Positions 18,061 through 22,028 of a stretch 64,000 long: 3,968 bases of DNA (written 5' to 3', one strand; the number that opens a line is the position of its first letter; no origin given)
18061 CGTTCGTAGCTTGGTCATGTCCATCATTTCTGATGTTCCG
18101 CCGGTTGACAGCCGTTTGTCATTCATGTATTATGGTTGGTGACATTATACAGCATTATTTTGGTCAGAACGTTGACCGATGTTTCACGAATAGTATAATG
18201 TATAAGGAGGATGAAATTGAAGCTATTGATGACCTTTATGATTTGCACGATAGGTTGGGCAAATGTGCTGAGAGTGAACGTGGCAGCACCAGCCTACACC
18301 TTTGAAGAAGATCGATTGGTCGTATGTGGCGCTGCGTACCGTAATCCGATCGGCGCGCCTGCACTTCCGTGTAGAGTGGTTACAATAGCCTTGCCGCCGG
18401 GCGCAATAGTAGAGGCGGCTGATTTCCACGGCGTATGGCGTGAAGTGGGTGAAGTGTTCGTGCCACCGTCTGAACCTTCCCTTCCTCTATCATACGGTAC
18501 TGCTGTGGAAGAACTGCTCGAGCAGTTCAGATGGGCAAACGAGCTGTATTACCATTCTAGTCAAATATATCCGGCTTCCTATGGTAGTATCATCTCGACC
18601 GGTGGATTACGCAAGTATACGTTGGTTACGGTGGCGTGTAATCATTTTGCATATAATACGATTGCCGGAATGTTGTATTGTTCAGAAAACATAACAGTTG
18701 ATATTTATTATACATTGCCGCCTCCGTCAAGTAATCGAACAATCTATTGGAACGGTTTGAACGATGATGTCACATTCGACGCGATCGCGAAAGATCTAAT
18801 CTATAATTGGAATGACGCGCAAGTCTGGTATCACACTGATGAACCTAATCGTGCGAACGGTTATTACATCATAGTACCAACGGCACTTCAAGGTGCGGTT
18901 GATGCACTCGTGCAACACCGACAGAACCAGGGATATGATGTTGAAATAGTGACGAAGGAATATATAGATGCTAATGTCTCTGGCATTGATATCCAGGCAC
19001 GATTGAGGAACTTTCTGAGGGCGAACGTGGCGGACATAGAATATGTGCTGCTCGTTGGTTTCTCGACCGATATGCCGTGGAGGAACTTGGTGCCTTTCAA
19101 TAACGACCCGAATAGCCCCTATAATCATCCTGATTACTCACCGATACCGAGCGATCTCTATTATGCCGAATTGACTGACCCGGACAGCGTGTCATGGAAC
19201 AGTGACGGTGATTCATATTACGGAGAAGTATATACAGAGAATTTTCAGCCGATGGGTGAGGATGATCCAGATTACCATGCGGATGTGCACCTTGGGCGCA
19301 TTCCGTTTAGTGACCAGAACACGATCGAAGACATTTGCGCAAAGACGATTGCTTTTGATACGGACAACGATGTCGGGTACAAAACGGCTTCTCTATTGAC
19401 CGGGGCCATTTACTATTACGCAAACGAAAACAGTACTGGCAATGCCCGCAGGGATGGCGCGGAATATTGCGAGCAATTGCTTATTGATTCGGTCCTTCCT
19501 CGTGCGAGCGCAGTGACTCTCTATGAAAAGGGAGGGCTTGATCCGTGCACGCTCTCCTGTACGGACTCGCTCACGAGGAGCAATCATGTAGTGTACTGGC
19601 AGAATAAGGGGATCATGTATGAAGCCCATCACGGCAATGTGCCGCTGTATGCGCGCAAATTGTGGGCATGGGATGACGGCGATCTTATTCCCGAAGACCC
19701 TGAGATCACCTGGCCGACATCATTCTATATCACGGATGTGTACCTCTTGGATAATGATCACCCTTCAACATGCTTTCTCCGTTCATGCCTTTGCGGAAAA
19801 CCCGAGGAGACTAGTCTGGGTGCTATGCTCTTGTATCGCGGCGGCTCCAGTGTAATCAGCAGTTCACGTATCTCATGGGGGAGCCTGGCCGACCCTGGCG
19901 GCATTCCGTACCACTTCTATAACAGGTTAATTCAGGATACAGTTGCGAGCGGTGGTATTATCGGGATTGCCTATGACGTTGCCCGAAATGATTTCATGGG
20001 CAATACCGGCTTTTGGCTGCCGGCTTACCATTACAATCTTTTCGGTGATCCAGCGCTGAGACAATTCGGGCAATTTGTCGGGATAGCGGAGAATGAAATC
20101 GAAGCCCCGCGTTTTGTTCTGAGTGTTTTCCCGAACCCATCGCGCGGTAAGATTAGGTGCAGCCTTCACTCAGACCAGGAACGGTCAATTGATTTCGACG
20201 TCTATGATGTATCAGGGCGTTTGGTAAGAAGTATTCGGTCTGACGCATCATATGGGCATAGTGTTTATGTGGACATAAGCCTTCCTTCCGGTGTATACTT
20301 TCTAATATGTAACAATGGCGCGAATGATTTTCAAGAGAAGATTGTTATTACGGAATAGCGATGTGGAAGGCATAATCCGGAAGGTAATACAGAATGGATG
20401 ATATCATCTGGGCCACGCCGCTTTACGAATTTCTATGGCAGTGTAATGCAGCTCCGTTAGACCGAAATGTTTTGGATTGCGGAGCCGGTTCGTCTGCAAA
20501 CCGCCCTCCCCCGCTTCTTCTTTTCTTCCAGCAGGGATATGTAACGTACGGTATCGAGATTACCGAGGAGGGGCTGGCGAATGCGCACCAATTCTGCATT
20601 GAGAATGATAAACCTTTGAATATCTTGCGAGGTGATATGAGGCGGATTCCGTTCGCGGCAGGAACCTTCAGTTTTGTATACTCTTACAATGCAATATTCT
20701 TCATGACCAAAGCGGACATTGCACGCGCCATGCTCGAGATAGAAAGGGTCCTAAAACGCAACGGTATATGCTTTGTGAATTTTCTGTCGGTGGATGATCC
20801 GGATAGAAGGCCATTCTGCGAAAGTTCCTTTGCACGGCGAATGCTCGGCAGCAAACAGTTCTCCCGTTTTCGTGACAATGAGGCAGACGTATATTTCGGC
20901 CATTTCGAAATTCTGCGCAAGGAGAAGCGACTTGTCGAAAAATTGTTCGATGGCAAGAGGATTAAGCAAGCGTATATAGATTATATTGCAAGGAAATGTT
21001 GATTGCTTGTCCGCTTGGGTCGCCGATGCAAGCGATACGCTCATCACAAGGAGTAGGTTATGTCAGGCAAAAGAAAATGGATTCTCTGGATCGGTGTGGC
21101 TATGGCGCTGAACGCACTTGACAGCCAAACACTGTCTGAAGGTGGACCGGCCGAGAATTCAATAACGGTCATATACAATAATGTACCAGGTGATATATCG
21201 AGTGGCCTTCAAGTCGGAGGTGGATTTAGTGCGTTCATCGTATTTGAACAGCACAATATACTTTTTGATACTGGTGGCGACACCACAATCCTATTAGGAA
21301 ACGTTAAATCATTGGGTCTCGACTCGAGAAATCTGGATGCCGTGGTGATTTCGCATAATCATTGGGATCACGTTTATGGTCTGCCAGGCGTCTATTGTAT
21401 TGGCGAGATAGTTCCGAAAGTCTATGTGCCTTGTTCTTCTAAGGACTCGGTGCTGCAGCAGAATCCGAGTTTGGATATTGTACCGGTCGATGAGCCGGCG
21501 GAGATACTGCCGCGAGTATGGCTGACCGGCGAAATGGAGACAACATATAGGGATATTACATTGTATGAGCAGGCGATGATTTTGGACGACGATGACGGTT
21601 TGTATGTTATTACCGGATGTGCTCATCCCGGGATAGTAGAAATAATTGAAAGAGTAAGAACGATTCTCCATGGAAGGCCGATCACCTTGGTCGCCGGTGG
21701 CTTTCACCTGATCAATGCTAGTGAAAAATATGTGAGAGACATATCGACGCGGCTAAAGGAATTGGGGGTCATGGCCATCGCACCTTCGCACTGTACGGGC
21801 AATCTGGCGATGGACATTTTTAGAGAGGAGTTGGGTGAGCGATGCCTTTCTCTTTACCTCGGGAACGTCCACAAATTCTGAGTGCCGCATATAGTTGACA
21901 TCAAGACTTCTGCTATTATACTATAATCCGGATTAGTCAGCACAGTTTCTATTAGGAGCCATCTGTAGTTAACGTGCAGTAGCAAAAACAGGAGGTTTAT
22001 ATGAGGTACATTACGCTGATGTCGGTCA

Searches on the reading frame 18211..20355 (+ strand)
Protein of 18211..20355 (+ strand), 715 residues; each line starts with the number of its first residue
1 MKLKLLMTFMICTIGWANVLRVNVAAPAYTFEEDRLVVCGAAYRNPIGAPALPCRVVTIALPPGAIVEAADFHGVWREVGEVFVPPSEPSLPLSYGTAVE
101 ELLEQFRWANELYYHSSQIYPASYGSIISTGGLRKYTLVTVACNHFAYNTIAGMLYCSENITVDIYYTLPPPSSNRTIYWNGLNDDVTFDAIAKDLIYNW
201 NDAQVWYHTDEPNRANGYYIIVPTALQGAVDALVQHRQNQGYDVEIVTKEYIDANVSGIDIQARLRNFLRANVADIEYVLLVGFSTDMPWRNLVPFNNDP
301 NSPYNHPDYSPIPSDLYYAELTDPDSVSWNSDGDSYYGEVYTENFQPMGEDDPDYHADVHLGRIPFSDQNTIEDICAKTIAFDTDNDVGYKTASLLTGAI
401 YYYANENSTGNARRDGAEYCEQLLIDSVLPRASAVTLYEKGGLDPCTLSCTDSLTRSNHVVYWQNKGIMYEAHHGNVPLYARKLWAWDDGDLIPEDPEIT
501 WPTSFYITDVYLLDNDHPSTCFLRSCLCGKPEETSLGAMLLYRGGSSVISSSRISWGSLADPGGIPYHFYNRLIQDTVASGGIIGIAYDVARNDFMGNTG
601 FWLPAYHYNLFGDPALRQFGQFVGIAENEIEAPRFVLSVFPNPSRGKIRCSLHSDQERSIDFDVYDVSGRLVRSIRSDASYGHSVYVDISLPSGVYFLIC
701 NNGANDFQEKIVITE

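Call 70: search_protein_families(library=pfam, proteins=[window:18211-20355:+], max_evalue=0.001)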
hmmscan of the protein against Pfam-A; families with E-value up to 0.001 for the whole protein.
window:18211-20355:+ (715 aa): 2 families
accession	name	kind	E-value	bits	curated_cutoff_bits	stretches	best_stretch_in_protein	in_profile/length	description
PF01364.23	Peptidase_C25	-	3.2e-29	102.8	23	1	218-617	1-373/374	Peptidase family C25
PF18962.6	Por_Secre_tail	-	8.1e-11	42.5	27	1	639-713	1-75/75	Secretion system C-terminal sorting domain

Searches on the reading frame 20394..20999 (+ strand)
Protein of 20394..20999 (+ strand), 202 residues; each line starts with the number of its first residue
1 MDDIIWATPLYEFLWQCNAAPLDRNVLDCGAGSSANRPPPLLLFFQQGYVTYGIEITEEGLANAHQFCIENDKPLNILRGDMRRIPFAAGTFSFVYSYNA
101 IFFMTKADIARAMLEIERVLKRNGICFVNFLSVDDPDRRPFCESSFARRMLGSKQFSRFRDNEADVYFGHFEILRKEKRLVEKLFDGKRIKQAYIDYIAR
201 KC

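Call 70: search_protein_families(library=pfam, proteins=[window:20394-20999:+], max_evalue=0.001)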
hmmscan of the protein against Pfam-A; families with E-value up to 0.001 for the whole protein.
window:20394-20999:+ (202 aa): 3 families
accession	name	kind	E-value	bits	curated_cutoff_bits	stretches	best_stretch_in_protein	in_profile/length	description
PF08241.18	Methyltransf_11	-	1.3e-14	55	21.2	1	27-128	1-95/95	Methyltransferase domain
PF13649.12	Methyltransf_25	-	3e-11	44.3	27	1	26-124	1-97/97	Methyltransferase domain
PF13847.12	Methyltransf_31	-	4.8e-06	26.7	27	1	25-134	6-115/145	Methyltransferase domain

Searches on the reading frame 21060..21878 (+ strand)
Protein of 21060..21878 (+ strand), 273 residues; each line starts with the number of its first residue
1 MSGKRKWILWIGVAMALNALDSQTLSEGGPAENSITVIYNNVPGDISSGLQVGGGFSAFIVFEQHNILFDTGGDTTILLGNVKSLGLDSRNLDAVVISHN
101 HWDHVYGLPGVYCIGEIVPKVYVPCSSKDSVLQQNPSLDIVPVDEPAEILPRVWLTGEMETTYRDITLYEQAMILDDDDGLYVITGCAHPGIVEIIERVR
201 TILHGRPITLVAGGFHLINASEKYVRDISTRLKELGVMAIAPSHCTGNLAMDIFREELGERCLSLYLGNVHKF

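Call 70: search_protein_families(library=pfam, proteins=[window:21060-21878:+], max_evalue=0.001)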
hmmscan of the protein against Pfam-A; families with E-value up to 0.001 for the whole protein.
window:21060-21878:+ (273 aa): 2 families
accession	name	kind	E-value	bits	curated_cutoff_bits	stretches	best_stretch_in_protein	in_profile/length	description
PF00753.33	Lactamase_B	-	1e-09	39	22.7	1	52-111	3-63/196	Metallo-beta-lactamase superfamily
PF12706.13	Lactamase_B_2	-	4.9e-07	30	27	1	65-126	1-65/200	Beta-lactamase superfamily domain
